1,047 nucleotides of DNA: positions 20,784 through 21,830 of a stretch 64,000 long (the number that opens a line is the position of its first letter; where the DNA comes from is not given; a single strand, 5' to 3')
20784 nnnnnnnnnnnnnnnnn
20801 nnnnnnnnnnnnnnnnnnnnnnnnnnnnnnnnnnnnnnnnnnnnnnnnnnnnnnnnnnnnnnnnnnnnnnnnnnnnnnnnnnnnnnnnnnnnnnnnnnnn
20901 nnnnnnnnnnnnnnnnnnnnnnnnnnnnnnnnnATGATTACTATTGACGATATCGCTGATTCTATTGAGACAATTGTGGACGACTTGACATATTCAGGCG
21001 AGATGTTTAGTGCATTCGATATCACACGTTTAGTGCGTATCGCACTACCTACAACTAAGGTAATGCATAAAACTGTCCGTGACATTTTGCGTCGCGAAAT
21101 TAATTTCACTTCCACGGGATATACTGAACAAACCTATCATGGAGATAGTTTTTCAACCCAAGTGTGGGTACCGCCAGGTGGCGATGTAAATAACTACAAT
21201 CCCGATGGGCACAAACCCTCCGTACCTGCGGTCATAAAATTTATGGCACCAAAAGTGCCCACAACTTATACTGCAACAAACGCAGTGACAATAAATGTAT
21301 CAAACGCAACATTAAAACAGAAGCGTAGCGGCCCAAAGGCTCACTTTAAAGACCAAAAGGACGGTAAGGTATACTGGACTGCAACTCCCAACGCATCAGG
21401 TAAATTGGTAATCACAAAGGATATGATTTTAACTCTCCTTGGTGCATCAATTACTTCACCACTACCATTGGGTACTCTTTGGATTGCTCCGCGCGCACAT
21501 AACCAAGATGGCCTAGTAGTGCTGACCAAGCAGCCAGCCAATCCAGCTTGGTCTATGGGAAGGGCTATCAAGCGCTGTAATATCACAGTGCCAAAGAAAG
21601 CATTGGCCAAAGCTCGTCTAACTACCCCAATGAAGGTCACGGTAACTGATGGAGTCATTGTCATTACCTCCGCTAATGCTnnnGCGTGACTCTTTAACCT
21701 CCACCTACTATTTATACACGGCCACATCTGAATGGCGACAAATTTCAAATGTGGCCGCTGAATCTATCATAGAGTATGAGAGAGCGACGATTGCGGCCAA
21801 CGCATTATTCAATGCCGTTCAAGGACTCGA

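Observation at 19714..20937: Phage PARP homolog: WGR domain fused to an H-Y-E PARP catalytic domain, coupled to a 249-aa partner gene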

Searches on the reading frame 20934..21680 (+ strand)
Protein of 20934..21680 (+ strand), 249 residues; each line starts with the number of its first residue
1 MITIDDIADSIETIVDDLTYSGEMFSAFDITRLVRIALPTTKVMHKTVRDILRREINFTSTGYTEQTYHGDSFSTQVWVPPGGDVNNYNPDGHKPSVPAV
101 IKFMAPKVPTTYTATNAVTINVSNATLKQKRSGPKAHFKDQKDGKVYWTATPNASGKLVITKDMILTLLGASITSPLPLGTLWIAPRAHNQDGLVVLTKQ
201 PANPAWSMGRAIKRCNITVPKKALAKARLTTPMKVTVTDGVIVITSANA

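Call 3: search_protein_families(library=pfam, proteins=[window:20934-21680:+], max_evalue=0.1)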
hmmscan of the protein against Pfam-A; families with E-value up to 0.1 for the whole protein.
window:20934-21680:+ (249 aa): 1 family
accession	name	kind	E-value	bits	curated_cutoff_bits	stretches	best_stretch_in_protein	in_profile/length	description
PF21646.3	ACTMAP-like_C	-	0.056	14.3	27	0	16-48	41-74/121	Actin maturation protease-like, C-terminal domain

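Call 4: search_protein_families(library=phrogs, proteins=[window:20934-21680:+], max_evalue=0.01)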
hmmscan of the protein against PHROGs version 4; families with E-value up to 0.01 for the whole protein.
window:20934-21680:+ (249 aa): 0 families

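Call 13: find_homologous_proteins(query=window:20934-21680:+, max_evalue=0.001)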
Query window:20934-21680:+ (249 aa): 2 proteins with E <= 0.001 among 336 candidates.
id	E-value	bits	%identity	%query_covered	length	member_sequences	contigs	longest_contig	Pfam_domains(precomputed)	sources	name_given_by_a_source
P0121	4.0e-161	552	100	100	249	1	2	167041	-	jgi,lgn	jgi:hypothetical protein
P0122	1.4e-60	223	49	99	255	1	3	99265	-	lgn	-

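Call 14: find_encoding_contigs(protein=P0122, flank=6000, max_places=3)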
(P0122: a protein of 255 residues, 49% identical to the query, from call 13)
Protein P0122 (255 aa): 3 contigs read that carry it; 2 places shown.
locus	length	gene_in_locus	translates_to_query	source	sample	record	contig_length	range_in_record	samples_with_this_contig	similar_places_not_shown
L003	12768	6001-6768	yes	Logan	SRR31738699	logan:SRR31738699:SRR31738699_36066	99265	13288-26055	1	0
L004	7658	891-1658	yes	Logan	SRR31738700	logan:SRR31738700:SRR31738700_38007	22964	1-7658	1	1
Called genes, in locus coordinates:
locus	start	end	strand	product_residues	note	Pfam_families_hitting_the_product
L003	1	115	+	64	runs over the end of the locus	-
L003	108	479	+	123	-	-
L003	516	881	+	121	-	-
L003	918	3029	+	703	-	PF02518:HATPase_c (weak), PF13589:HATPase_c_3 (weak)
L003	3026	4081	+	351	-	PF26926:Phage_T4_rIIB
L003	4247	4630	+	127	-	-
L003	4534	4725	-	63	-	-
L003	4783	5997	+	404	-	PF05406:WGR, PF00644:PARP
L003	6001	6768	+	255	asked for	-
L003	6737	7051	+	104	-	-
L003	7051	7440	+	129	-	-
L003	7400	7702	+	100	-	-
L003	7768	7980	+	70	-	-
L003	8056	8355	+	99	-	-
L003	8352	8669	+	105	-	-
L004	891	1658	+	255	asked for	-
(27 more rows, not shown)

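Call 35: search_protein_families(library=pfam, alignment_id=A2, max_evalue=0.05)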
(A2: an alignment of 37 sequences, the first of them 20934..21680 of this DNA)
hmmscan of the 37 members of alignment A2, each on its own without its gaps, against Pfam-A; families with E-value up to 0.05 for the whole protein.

A. member 1, window:20934-21680:+ (249 aa): 0 families

B. families by the number of members that match (of 37 scanned): 12 families
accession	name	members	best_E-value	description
PF04014.23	MazE_antitoxin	3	5.5e-05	Antidote-toxin recognition MazE, bacterial antitoxin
PF14250.11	AbrB-like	1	0.0003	AbrB-like transcriptional regulator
PF20442.3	BrxL_N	1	0.00054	BREX system Lon protease-like protein BrxL N-terminal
PF07182.16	DUF1402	1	0.0075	Protein of unknown function (DUF1402)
PF10437.14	Lip_prot_lig_C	1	0.018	Bacterial lipoate protein ligase C-terminus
PF12852.13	Cupin_6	1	0.024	Cupin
PF21690.3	MJ1010-like_2nd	1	0.024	Uncharacterized ATP-binding protein MJ1010-like, C-terminal domain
PF05080.17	DUF681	1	0.029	Protein of unknown function (DUF681)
PF06191.17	DUF995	1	0.033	Protein of unknown function (DUF995)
PF02801.28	Ketoacyl-synt_C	1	0.036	Beta-ketoacyl synthase, C-terminal domain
PF15862.10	Coilin_N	1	0.038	Coilin N-terminus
PF25325.1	EF-hand_EFHB_C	1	0.038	EFHB C-terminal EF-hand domain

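Call 36: search_protein_families(library=phrogs, alignment_id=A2, max_evalue=0.001)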
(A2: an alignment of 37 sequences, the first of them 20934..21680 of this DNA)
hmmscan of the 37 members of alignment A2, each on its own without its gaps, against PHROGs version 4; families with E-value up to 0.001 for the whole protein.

A. member 1, window:20934-21680:+ (249 aa): 0 families

B. families by the number of members that match (of 37 scanned): 1 family
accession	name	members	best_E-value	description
phrog_5934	-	1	0.00031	acyl carrier protein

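Call 51: predict_structure(alignment_id=A4)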
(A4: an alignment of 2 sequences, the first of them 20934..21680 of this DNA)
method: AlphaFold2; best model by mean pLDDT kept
length: 249 residues; sequences in the alignment: 2
mean_pLDDT: 57.3   pTM: 0.41
mean pLDDT of the five models: 57.3, 52.0, 49.0, 46.0, 40.7
residues with pLDDT >= 90: 0; 70-90: 72; 50-70: 84; < 50: 93
segments of 3 or more residues with pLDDT < 50: 93-134, 170-179, 186-193, 203-216, 229-233, 237-240, 246-249
pLDDT, mean of each block of 10 residues (from residue 1): 74 73 78 72 80 74 83 83 80 40 28 41 36 50 52 56 55 42 49 50 41 45 50 49 51
secondary structure, 60 per line:
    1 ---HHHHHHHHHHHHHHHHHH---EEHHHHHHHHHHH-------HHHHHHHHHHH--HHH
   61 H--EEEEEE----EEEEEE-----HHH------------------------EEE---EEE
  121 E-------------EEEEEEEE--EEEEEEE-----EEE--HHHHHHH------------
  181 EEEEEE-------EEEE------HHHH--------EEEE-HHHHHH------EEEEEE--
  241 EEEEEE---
elements in order: H4-21 H27-37 H45-55 H58-61 E64-69 E74-79 E112-114 E118-121 E135-142 E145-151 E157-159 H162-168 E181-186 E194-197 H204-207 E216-219 H221-226 E233-238 E241-246

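Call 53: search_protein_representatives(alignment_id=A4)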
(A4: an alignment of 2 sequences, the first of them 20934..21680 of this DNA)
Query: 2 sequences, 261 profile positions. Proteins with E-value up to 0.001 (for the whole library): 64; up to 1e-10: 4; up to 1e-30: 2. The best 64 are listed.
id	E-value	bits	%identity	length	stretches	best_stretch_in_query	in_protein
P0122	4.6e-151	518.0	-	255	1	1-260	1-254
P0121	2.7e-145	499.1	-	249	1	3-261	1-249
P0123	5.2e-15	72.0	-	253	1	13-241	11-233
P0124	6.4e-11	58.6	-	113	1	4-99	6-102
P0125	2.9e-10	56.5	-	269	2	3-100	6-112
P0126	3.1e-10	56.4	-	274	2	9-112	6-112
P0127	4.8e-10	55.8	-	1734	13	105-168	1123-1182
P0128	3.5e-09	52.9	-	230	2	8-102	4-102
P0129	6.4e-09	52.1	-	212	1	11-126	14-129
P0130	6.9e-09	52.0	-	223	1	8-106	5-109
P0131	3.7e-08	49.6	-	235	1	12-113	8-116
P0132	4.1e-08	49.4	-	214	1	11-133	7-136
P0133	5.3e-08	49.1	-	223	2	8-123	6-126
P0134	1.2e-07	47.9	-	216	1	10-123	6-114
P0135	1.7e-07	47.4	-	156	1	5-69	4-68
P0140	1.9e-06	44.0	-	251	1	12-137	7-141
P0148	1.6e-05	41.0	-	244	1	9-111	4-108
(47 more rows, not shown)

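Call 54: find_encoding_contigs(protein=P0125, flank=4000, max_places=2)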
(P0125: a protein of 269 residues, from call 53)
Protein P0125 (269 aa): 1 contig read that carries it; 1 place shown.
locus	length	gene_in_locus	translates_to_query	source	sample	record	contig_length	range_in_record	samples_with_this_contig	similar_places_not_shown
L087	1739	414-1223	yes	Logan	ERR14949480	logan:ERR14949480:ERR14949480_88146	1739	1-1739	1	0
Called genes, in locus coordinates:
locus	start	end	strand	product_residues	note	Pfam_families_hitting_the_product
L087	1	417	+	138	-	?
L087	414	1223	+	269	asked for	-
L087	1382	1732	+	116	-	-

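Call 55: fold_search(model_id=the predicted structure, library=pdb)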
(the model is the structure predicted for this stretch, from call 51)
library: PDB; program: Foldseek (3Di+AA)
matches with E <= 10: 409; with E <= 0.001: 0
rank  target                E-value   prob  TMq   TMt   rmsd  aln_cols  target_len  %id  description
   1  1xma_B                1.5e-01  0.90  0.23  0.46   3.9        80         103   19  Structure of a transcriptional regulator from Clostridium thermocellum Cth-833 (released 2004-12-14)
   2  5x11_G                2.1e-01  0.89  0.18  0.24   3.6        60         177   20  Crystal structure of Bacillus subtilis PadR in complex with operator DNA (released 2017-11-22)
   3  5x11_F                2.2e-01  0.87  0.18  0.24   3.6        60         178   20  Crystal structure of Bacillus subtilis PadR in complex with operator DNA (released 2017-11-22)
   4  5x11_D                2.3e-01  0.87  0.18  0.24   3.6        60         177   20  Crystal structure of Bacillus subtilis PadR in complex with operator DNA (released 2017-11-22)
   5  4ejo_A                2.6e-01  0.54  0.17  0.34   8.4        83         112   14  Crystal structure of padr family transcriptional regulator from Eggerthella lenta DSM 2243 (released 2012-04-25)
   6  9h88_A                2.7e-01  0.85  0.23  0.44   4.2        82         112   12  Crystal structure of LmrR variant V15aY-RNYW with Val15 replaced by 3-aminotyrosine and evolved as Friedel-Crafts alky (released 2025-04-30)
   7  5x11_C                3.1e-01  0.82  0.18  0.24   3.6        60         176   20  Crystal structure of Bacillus subtilis PadR in complex with operator DNA (released 2017-11-22)
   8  5x11_E                3.2e-01  0.80  0.18  0.24   3.6        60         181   20  Crystal structure of Bacillus subtilis PadR in complex with operator DNA (released 2017-11-22)
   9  5x11_A                3.6e-01  0.77  0.18  0.24   3.6        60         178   20  Crystal structure of Bacillus subtilis PadR in complex with operator DNA (released 2017-11-22)
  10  5x11_H                3.8e-01  0.77  0.18  0.25   3.4        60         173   18  Crystal structure of Bacillus subtilis PadR in complex with operator DNA (released 2017-11-22)
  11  6abt_A                4.3e-01  0.93  0.23  0.52   3.3        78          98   14  Crystal structure of transcription factor from Listeria monocytogenes (released 2019-06-05)
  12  1f4k_A                4.6e-01  0.75  0.23  0.43   3.5        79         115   14  CRYSTAL STRUCTURE OF THE REPLICATION TERMINATOR PROTEIN/B-SITE DNA COMPLEX (released 2001-06-08)
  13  6i8n_B                4.8e-01  0.60  0.21  0.39   3.8        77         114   16  Crystal structure of LmrR with V15 replaced by unnatural amino acid 4-amino-L-phenylalanine (released 2019-01-02)
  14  4g6q_A                4.8e-01  0.44  0.20  0.26  11.9        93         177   11  The crystal structure of a functionally unknown protein Kfla_6221 from Kribbella flavida DSM 17836 (released 2012-09-19)
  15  7q34_C                5.1e-01  0.84  0.23  0.47   3.2        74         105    9  Crystal structure of the multidrug binding transcriptional regulator LmrR in complex squaraine dye (released 2022-06-01)
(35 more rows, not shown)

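Call 57: find_encoding_contigs(protein=P0123, flank=4000, max_places=2)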
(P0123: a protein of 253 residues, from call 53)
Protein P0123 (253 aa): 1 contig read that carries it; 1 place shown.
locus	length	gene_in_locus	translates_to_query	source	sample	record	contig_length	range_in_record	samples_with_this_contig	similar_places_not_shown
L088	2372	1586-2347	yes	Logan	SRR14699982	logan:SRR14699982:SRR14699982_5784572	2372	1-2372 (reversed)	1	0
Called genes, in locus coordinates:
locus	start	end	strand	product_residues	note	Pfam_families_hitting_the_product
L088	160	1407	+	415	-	PF05406:WGR (weak), PF00644:PARP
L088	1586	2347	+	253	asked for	-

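Call 58: find_encoding_contigs(protein=P0128, flank=4000, max_places=2)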
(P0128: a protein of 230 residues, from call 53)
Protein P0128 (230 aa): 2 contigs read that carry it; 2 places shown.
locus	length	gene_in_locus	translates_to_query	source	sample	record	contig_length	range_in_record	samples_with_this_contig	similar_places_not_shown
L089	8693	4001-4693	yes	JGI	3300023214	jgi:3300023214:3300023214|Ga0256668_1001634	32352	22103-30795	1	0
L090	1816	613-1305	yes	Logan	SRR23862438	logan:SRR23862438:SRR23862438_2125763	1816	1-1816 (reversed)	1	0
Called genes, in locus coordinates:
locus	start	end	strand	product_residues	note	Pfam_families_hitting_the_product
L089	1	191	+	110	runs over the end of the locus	-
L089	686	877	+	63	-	-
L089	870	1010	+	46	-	-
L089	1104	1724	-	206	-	-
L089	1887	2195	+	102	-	-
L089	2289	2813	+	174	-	-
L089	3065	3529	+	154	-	-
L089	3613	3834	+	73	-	-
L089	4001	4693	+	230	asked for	-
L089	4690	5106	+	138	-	-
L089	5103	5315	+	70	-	-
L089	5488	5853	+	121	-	-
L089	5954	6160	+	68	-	-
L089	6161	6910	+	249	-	-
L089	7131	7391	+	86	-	-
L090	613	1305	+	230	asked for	-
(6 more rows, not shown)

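Call 59: find_encoding_contigs(protein=P0140, flank=4000, max_places=2)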
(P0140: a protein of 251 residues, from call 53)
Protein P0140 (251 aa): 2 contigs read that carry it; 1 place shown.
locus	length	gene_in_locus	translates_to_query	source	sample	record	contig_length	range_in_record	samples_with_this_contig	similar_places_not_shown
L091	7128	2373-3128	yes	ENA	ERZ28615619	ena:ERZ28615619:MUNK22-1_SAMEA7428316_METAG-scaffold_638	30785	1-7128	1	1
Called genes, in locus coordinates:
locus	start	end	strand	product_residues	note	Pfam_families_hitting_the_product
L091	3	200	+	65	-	?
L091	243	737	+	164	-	-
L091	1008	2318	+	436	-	PF05406:WGR, PF02877:PARP_reg (weak), PF00644:PARP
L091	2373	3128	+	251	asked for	-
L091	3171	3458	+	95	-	-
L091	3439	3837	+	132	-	-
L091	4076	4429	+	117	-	-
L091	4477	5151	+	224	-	-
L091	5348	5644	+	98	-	-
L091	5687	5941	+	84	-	-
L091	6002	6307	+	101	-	-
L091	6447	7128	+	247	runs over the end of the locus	PF10979:DUF2786, PF23771:DUF7168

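Call 73: search_dna_similar(query=window:20934-21680:+, collection=phages, mode=protein, max_evalue=0.01, max_rows=20)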
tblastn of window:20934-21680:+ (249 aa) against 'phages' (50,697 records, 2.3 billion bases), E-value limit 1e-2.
No match.

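Call 88: search_protein_families(library=padloc, proteins=[window:20934-21680:+], max_evalue=0.01)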
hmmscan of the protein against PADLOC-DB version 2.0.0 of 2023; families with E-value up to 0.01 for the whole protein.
window:20934-21680:+ (249 aa): 0 families

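Call 89: search_protein_families(library=ncbifam, proteins=[window:20934-21680:+], max_evalue=0.01)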
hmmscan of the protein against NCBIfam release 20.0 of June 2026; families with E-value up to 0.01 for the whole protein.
window:20934-21680:+ (249 aa): 0 families

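Call 106: find_encoding_contigs(protein=P0130, flank=4000, max_places=1)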
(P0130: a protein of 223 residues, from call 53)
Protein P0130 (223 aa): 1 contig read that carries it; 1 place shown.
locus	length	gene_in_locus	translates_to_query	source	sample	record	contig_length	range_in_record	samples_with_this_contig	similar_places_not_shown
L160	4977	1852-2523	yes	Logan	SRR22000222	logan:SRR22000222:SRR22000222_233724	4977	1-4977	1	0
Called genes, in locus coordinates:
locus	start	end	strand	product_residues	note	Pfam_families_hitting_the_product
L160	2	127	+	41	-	?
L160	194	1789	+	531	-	PF05406:WGR, PF00644:PARP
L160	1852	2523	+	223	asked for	-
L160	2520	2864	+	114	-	-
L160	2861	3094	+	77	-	-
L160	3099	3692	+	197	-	-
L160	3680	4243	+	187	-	PF00293:NUDIX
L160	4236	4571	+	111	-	PF02151:UVR (weak)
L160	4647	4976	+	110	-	?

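Call 107: find_encoding_contigs(protein=P0133, flank=4000, max_places=1)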
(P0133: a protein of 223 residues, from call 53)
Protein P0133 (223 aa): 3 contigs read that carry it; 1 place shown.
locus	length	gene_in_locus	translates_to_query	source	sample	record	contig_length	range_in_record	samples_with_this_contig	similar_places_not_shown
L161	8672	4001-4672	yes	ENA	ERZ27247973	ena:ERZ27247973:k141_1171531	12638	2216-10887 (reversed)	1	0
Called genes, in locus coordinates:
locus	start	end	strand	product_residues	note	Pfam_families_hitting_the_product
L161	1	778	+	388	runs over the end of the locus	PF17767:NAPRTase_N, PF04095:NAPRTase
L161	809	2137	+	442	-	PF02877:PARP_reg (weak), PF00644:PARP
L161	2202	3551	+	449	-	PF03683:UPF0175 (faint), PF08281:Sigma70_r4_2 (faint), PF10743:Phage_Cox (faint), PF03161:LAGLIDADG_2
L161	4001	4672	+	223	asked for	-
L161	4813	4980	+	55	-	-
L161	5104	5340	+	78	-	-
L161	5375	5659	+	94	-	-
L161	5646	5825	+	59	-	-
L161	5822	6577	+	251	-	PF01661:Macro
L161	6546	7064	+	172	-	-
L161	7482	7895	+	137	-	-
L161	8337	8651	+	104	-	-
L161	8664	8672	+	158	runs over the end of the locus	PF24390:PRTase-CE (weak), PF00156:Pribosyltran (weak)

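Call 108: find_encoding_contigs(protein=P0148, flank=4000, max_places=1)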
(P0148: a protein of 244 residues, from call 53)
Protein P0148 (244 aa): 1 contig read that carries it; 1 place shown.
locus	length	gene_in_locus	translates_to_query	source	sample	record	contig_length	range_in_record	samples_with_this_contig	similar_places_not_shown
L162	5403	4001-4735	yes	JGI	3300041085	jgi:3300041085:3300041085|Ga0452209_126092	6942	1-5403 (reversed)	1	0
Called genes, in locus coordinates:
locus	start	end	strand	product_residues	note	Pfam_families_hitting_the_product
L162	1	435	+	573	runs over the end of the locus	PF00795:CN_hydrolase, PF02540:NAD_synthase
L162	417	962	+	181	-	-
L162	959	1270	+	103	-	-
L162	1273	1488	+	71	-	-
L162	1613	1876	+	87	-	-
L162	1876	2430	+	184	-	PF01327:Pep_deformylase, PF02810:SEC-C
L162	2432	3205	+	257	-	-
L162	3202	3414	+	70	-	-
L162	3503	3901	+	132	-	-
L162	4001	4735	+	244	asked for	-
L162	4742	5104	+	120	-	PF04430:DUF498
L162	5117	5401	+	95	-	?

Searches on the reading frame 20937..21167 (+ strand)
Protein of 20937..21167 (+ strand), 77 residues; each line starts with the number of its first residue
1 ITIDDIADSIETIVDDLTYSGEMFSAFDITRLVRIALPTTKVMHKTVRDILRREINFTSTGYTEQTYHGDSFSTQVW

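Call 41: find_homologous_proteins(query=A3, max_evalue=0.001)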
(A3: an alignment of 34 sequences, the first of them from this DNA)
Query A3 (34 sequences): 153 candidates shared short words with the query, none scored E <= 0.001.

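Call 77: search_solved_structures(query=A3, max_evalue=10)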
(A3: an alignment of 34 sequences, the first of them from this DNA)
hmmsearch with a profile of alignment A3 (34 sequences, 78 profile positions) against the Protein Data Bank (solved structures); distinct sequences matched with E-value up to 10: 12.
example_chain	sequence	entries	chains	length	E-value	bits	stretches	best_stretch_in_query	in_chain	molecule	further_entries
9fhl_A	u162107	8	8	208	0.035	17.7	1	26-61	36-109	Small ribosomal subunit protein eS1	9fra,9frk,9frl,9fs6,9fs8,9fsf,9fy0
2k7c_A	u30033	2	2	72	0.16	15.6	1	30-64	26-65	Calcium-binding protein 1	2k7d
6amy_A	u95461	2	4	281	0.22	15.1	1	10-50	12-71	2,3,4,5-tetrahydropyridine-2,6-dicarboxylate N-succinyltransferase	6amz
9hmf_K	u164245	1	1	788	0.34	14.6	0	23-57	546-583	Paralyzed flagella protein PflA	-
3ox5_A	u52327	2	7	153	0.66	13.6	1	30-61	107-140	Calcium-binding protein 1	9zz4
3ox6_A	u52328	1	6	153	0.74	13.5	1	30-61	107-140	Calcium-binding protein 1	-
2lan_A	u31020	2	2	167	0.81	13.4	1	30-61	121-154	Calcium-binding protein 1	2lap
1viu_A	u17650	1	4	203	1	13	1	12-44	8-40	ADP-ribose pyrophosphatase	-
3o6z_A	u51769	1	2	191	1.4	12.6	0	12-44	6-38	GDP-mannose pyrophosphatase nudK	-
3o52_A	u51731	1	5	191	1.4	12.6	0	12-44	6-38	GDP-mannose pyrophosphatase nudK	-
3o61_A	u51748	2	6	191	1.4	12.6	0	12-44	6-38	GDP-mannose pyrophosphatase nudK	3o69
1irx_A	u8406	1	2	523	2.2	12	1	22-43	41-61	lysyl-tRNA synthetase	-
